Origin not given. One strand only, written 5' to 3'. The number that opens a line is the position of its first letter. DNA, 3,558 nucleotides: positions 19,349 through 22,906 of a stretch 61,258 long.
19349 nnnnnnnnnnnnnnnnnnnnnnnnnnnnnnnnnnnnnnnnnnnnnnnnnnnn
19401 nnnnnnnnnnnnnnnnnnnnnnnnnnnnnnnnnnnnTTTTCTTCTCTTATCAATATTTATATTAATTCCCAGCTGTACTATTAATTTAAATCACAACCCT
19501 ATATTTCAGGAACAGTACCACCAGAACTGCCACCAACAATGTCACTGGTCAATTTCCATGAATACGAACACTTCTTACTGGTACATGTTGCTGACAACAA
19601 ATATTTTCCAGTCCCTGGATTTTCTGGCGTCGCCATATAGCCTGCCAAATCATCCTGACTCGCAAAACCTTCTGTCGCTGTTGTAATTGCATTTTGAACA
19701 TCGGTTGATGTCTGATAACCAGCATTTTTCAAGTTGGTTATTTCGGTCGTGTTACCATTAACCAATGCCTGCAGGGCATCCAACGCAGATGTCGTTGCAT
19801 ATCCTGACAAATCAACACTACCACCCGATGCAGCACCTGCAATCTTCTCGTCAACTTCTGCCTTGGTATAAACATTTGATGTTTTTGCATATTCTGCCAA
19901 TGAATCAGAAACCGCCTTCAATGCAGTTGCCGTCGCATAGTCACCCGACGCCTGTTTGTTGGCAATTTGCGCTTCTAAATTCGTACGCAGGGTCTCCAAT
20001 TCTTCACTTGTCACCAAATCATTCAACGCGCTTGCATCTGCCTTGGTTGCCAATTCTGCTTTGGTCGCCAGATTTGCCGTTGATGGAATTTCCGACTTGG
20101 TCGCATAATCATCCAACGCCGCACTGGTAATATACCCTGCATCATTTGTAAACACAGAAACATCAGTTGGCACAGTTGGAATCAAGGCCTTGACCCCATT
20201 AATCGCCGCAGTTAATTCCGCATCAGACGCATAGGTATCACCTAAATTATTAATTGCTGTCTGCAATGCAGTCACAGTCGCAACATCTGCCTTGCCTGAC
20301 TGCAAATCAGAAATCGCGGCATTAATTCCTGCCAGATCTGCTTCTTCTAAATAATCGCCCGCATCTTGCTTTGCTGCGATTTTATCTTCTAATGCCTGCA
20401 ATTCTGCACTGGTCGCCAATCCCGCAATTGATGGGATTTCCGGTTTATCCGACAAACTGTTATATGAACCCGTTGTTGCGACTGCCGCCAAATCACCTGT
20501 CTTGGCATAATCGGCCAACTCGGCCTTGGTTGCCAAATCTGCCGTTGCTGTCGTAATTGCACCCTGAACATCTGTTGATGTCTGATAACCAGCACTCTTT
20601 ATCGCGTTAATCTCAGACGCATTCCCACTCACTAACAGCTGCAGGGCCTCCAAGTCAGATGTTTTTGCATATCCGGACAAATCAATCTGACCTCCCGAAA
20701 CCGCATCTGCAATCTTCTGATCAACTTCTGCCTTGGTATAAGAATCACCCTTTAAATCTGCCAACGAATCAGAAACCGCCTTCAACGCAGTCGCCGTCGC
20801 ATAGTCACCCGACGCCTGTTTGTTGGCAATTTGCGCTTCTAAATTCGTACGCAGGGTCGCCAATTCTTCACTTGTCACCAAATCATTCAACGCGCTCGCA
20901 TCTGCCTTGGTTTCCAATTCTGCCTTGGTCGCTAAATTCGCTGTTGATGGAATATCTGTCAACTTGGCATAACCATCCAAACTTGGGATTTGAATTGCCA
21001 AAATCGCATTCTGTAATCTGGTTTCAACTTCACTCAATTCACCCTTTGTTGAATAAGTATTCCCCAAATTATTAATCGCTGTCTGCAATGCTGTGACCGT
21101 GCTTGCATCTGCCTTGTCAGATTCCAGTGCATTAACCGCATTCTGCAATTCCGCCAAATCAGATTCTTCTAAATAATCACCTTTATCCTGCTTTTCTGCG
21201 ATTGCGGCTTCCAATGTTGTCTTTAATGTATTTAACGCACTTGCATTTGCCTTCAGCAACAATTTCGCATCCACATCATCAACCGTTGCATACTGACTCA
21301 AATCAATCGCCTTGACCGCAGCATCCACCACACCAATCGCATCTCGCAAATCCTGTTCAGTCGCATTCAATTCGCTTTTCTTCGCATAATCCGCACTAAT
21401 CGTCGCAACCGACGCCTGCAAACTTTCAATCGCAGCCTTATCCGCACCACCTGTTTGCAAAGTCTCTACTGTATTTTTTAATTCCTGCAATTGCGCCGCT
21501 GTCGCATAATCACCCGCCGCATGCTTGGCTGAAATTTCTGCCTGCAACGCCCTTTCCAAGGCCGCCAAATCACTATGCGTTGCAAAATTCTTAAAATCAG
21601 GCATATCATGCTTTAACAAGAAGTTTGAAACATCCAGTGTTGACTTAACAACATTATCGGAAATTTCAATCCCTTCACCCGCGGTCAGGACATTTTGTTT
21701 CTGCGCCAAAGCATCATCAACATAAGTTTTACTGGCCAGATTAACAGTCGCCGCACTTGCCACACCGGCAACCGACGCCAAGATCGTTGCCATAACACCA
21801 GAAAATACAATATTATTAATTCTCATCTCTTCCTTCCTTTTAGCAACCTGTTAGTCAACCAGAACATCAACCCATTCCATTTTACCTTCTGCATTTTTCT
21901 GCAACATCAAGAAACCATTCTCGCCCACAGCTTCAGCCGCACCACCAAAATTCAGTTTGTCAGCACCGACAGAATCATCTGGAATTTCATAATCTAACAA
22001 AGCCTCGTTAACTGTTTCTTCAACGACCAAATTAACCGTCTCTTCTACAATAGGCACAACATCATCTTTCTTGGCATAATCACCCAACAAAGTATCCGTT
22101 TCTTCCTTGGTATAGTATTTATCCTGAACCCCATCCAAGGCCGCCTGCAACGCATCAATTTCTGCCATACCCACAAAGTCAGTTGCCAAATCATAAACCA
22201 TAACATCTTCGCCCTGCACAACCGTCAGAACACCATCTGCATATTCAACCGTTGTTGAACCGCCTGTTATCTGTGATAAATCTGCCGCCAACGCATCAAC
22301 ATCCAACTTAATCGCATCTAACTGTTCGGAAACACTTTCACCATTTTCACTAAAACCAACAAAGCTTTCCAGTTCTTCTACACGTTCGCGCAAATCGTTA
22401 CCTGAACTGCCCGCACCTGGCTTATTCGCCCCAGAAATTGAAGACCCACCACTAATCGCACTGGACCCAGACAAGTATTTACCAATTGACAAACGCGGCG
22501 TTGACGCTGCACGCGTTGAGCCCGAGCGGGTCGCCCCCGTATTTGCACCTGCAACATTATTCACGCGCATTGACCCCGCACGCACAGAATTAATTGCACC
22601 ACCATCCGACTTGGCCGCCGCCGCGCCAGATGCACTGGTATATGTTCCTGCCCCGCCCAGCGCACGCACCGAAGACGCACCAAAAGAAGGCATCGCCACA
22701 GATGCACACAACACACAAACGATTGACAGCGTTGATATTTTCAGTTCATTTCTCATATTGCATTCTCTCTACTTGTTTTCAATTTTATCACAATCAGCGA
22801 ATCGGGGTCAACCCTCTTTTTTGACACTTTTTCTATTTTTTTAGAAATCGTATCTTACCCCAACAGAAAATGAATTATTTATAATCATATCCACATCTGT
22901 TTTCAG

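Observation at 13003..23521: Eight-gene surface-fibre locus: a beta-barrel OMP gene followed by seven tandem exported proteins built from phage-tail-fibre-type modules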

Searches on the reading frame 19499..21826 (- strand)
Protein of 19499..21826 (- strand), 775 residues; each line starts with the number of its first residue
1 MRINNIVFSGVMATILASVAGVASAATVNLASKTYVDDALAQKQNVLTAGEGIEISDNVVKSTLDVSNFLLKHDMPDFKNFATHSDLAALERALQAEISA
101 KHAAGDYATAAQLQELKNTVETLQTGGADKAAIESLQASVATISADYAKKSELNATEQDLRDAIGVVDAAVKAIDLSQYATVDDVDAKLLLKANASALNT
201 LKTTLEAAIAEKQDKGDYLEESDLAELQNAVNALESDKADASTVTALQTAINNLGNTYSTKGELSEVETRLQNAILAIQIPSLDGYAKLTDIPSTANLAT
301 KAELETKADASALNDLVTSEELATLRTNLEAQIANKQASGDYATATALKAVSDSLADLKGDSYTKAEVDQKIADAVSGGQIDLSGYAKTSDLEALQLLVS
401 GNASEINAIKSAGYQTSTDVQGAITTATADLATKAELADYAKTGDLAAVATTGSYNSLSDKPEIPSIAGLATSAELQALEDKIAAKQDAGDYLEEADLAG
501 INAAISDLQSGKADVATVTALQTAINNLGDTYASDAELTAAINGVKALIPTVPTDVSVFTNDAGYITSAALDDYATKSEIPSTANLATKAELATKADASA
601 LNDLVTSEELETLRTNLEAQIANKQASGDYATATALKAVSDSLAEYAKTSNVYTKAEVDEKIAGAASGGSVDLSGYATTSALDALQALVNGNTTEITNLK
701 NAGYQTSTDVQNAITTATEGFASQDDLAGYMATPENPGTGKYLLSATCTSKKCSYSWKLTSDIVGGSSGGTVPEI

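Call 3: search_protein_families(library=pfam, proteins=[window:19499-21826:-], max_evalue=1)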
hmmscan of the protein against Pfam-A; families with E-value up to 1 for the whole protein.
window:19499-21826:- (775 aa): 8 families
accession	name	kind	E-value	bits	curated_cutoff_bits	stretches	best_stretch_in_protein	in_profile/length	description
PF18342.7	LytB_SH3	-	0.0026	18.2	25.8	0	365-396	37-64/67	Endo-beta-N-acetylglucosaminidase LytB SH3 domain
PF08951.15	EntA_Immun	-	0.0056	17.4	22.1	1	221-276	2-56/73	Enterocin A Immunity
PF18144.7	SMODS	-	0.011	16.4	26.5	0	319-358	32-73/164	Second Messenger Oligonucleotide or Dinucleotide Synthetase domain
PF04507.18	DUF576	-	0.057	13.3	27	1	53-124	100-171/225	Csa1 family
PF09097.16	Phage-tail_1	-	0.1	12.9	27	1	504-571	110-174/196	Baseplate structural protein, domain 1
PF11353.13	DUF3153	-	0.3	11.1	21.4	1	194-325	21-143/191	Protein of unknown function (DUF3153)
PF05292.17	MCD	-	0.61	10.1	23.2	1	52-152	106-206/253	Malonyl-CoA decarboxylase C-terminal domain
PF16043.11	DUF4795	-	0.63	9.8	34.8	0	589-623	65-99/208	Domain of unknown function (DUF4795)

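Call 4: search_protein_families(library=phrogs, proteins=[window:19499-21826:-], max_evalue=0.1)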
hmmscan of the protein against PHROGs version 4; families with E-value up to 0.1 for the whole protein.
window:19499-21826:- (775 aa): 9 families
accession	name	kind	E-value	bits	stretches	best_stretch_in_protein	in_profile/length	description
phrog_30808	-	unknown function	1.8e-12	47.8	2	341-478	16-148/397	-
phrog_7927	-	unknown function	2.8e-08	35.1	2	283-307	27-51/78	-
phrog_18412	-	head and packaging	0.0026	18.3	2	104-257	67-216/229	minor head protein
phrog_17509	-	unknown function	0.0054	17.2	1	438-474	90-126/281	-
phrog_30900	-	unknown function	0.0071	17.1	0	291-332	86-126/132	-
phrog_11811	-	unknown function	0.014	16.5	0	213-238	27-52/72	-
phrog_7360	-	unknown function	0.02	15.9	0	631-665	4-38/120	-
phrog_33933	-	unknown function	0.02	15.6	0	217-240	7-30/48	-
phrog_32905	-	unknown function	0.023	15.9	0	605-619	14-28/58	-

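Call 5: search_protein_families(library=ncbifam, proteins=[window:19499-21826:-], max_evalue=1)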
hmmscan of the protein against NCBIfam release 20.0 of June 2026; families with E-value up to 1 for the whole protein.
window:19499-21826:- (775 aa): 4 families
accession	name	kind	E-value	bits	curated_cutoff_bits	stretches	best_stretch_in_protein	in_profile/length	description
NF038157.1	lanti_ALQxL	domain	0.0025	18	19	0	390-401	3-14/17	ALQxL family class IV lanthipeptide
NF047331.1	phage_HTJ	equivalog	0.011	15.5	33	0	531-548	27-44/59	phage head-tail joining protein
TIGR01742.1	SA_tandem_lipo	subfamily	0.051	12.9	160.45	1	53-124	130-201/255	tandem-type lipoprotein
NF011000.0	PRK14426.1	equivalog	0.19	11.8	89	0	378-409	27-58/92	acylphosphatase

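Call 23: search_solved_structures(query=window:19499-21826:-, max_evalue=1, show_alignments=2)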
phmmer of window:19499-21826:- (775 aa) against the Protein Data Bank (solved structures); distinct sequences matched with E-value up to 1: 8.
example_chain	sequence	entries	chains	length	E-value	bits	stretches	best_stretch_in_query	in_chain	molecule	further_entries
4jsb_A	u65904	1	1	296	0.00087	21.4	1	480-598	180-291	Enoyl-CoA hydratase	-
4jvt_A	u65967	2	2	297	0.00087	21.4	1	480-598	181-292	Enoyl-CoA hydratase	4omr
6rix_A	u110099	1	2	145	0.26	13.2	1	463-532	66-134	Replicative DNA helicase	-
6riy_A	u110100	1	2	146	0.27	13.2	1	463-532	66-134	Replicative DNA helicase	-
1w3b_A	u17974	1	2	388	0.31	13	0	247-290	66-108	UDP-N-ACETYLGLUCOSAMINE--PEPTIDE N-ACETYLGLUCOSAMINYLTRANSFERASE 110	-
6eou_A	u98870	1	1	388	0.35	12.8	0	247-290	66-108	UDP-N-acetylglucosamine--peptide N-acetylglucosaminyltransferase 110 kDa subunit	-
3cim_A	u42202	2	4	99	0.83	11.6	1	374-440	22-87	Carbon dioxide-concentrating mechanism protein ccmK homolog 2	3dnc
9iv7_D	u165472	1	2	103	0.88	11.5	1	375-440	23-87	Carboxysome shell protein CcmK2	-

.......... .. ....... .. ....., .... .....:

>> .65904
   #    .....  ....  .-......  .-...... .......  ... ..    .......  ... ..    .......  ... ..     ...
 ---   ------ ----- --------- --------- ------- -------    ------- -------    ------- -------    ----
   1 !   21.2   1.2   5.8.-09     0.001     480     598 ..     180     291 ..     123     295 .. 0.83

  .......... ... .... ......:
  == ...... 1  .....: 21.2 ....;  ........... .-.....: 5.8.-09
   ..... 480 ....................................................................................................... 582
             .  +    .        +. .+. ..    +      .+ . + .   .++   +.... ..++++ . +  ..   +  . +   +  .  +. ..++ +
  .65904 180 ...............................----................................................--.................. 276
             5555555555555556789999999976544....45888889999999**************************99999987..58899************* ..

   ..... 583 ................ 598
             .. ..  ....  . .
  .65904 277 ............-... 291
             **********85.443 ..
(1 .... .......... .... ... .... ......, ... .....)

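Call 46: search_dna_similar(query=window:19499-21826:-, collection=phages, mode=protein, max_rows=15)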
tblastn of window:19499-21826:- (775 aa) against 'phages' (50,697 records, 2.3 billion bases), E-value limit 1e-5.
No match.

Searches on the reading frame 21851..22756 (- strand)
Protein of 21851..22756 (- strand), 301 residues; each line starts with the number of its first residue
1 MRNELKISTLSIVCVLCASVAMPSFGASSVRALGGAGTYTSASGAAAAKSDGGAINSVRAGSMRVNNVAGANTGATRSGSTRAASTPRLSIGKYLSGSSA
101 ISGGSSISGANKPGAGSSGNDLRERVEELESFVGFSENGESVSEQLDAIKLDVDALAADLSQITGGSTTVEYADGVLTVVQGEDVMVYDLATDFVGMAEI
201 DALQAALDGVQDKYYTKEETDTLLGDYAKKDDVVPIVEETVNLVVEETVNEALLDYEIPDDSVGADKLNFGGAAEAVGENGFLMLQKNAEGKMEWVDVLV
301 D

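Call 3: search_protein_families(library=pfam, proteins=[window:21851-22756:-], max_evalue=1)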
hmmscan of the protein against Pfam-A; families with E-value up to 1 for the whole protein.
window:21851-22756:- (301 aa): 1 family
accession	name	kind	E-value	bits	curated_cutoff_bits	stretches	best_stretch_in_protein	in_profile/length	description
PF16113.10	ECH_2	-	0.1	12.5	27.2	1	180-232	157-207/335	Enoyl-CoA hydratase/isomerase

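Call 4: search_protein_families(library=phrogs, proteins=[window:21851-22756:-], max_evalue=0.1)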
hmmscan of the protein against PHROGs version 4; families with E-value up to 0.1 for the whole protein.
window:21851-22756:- (301 aa): 3 families
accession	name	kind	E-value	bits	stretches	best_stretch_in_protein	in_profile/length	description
phrog_3556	-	unknown function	0.0035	17.5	1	101-164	149-208/276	-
phrog_6136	-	unknown function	0.069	14.1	0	111-168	28-73/120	-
phrog_966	-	unknown function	0.077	13.8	0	199-230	27-56/59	-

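Call 5: search_protein_families(library=ncbifam, proteins=[window:21851-22756:-], max_evalue=1)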
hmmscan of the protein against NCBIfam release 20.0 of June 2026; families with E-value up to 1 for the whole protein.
window:21851-22756:- (301 aa): 1 family
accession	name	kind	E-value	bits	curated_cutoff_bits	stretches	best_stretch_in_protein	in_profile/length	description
NF003332.0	PRK04342.1-1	equivalog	0.044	12.8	538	1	179-254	283-358/363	DNA topoisomerase IV subunit A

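Call 42: find_homologous_proteins(query=window:21851-22756:-, max_evalue=0.001)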
Query window:21851-22756:- (301 aa): 156 proteins with E <= 0.001 among 8000 candidates; the best 120 are listed.
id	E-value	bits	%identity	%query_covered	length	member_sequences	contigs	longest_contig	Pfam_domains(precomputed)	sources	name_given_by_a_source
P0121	2.1e-177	606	97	100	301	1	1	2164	-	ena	-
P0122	1.5e-176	604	96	100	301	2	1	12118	-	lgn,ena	-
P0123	1.7e-176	603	97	100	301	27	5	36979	-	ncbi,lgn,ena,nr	ncbi:MAG: hypothetical protein J6S12_04675 [Alphaproteobacteria bacterium]|nr:hypothetical protein [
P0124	2.4e-176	603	97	100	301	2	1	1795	-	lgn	-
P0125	8.5e-176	601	96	100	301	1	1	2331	-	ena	-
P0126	1.6e-175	600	96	100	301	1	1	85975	-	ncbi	-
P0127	9.0e-167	571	92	100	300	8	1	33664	-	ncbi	-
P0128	7.5e-130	450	75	100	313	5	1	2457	-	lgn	-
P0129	4.9e-120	418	70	100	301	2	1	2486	-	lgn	-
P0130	1.5e-99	351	64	100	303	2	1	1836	-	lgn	-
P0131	1.7e-80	289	53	95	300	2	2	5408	-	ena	-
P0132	1.8e-71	259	55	100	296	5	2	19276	-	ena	-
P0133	2.0e-71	259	55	100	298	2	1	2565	-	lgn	-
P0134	3.2e-71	258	55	100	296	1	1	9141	-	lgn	-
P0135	6.6e-71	257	54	100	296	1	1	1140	-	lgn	-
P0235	2.5e-22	98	64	36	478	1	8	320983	-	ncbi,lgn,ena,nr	ncbi:MAG: hypothetical protein IJX89_01290 [Alphaproteobacteria bacterium]|nr:hypothetical protein [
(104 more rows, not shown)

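Call 53: find_encoding_contigs(protein=P0235, flank=10000, max_places=1)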
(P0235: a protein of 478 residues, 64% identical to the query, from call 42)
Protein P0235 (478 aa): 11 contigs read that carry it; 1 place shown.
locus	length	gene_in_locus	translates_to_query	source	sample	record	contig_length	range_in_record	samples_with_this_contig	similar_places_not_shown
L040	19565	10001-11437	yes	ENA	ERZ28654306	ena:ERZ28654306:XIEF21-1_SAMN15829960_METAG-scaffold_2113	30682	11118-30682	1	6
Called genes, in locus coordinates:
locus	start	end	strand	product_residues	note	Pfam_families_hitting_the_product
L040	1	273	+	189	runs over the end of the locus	PF08207:EFP_N, PF01132:EFP, PF09285:Elong-fact-P_C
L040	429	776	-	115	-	-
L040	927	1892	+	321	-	PF01116:F_bP_aldolase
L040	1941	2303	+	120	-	-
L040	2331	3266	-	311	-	-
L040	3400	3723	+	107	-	-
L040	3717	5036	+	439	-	PF04052:TolB_N, PF23381:Beta-prop_IFT122_1st (faint), PF26550:Tricorn_2nd, PF00930:DPPIV_N (faint), PF26549:Tricorn_N, PF07676:PD40, PF26549:Tricorn_N, PF26550:Tricorn_2nd, +1 more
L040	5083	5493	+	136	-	PF00565:SNase (weak)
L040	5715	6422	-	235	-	PF01553:Acyltransferase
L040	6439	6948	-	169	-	PF02698:DUF218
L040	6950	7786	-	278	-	-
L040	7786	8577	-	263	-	PF00005:ABC_tran, PF13304:AAA_21 (faint)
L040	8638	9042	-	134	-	PF00691:OmpA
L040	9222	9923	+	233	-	-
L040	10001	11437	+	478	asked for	-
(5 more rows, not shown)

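Call 72: search_solved_structures(query=A2, max_evalue=1)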
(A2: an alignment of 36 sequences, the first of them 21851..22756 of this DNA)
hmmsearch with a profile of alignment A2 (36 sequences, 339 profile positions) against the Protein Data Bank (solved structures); distinct sequences matched with E-value up to 1: 9.
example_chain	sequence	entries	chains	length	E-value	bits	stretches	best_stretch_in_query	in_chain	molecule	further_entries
2be3_A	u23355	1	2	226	0.013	18.1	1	137-273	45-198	GTP pyrophosphokinase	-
9ukw_A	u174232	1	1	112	0.046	16.4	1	144-205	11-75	A339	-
2oee_A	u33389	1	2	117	0.12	15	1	191-277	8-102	UPF0342 protein yheA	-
2ld3_A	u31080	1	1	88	0.2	14.3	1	126-182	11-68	Myosin VI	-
3gn4_A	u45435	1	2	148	0.26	13.9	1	125-178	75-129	Myosin-VI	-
2lxy_A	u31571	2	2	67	0.51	12.9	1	126-181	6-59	2-mercaptophenol-alpha3C | 4-mercaptophenol-alpha3C protein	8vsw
6mrs_A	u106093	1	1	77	0.8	12.3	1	125-185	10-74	Peak6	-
2mi7_A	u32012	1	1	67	0.87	12.2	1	126-180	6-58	de novo protein a3Y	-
1lq7_A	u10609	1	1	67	0.88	12.2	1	126-180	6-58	Alpha3W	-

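Call 75: predict_structure(alignment_id=A2)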
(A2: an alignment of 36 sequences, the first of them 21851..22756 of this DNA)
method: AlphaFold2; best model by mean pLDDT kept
length: 301 residues; sequences in the alignment: 36
mean_pLDDT: 50.4   pTM: 0.24
mean pLDDT of the five models: 50.4, 48.5, 48.2, 48.0, 45.3
residues with pLDDT >= 90: 0; 70-90: 37; 50-70: 111; < 50: 153
segments of 3 or more residues with pLDDT < 50: 1-88, 95-121, 129-149, 193-199, 215-217, 227-230
pLDDT, mean of each block of 10 residues (from residue 1): 37 43 32 35 34 32 31 32 41 45 31 35 50 42 43 64 62 66 64 48 58 51 51 62 73 70 64 63 77 72 54
secondary structure, 60 per line:
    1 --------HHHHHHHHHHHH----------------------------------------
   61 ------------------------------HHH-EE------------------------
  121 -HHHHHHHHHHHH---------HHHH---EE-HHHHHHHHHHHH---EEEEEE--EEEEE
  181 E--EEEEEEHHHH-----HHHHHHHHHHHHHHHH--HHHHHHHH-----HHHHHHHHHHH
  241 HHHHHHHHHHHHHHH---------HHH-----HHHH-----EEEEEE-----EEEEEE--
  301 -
elements in order: H9-20 H122-133 H143-146 H153-164 E168-173 E176-181 E184-189 H190-193 H199-214 H217-224 H230-255 H273-276 E282-287 E293-298

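Call 84: find_related_loci(query=A2, collection=viral_contigs, flank=8000)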
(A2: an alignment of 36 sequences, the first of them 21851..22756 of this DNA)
Query A2 (301 aa) in viral_contigs; peptide patterns used: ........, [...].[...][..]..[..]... (x = any residue, [..] = any of these).
29 stretches matched a pattern, but none encodes a relative of the query by tblastn (E <= 1e-3).
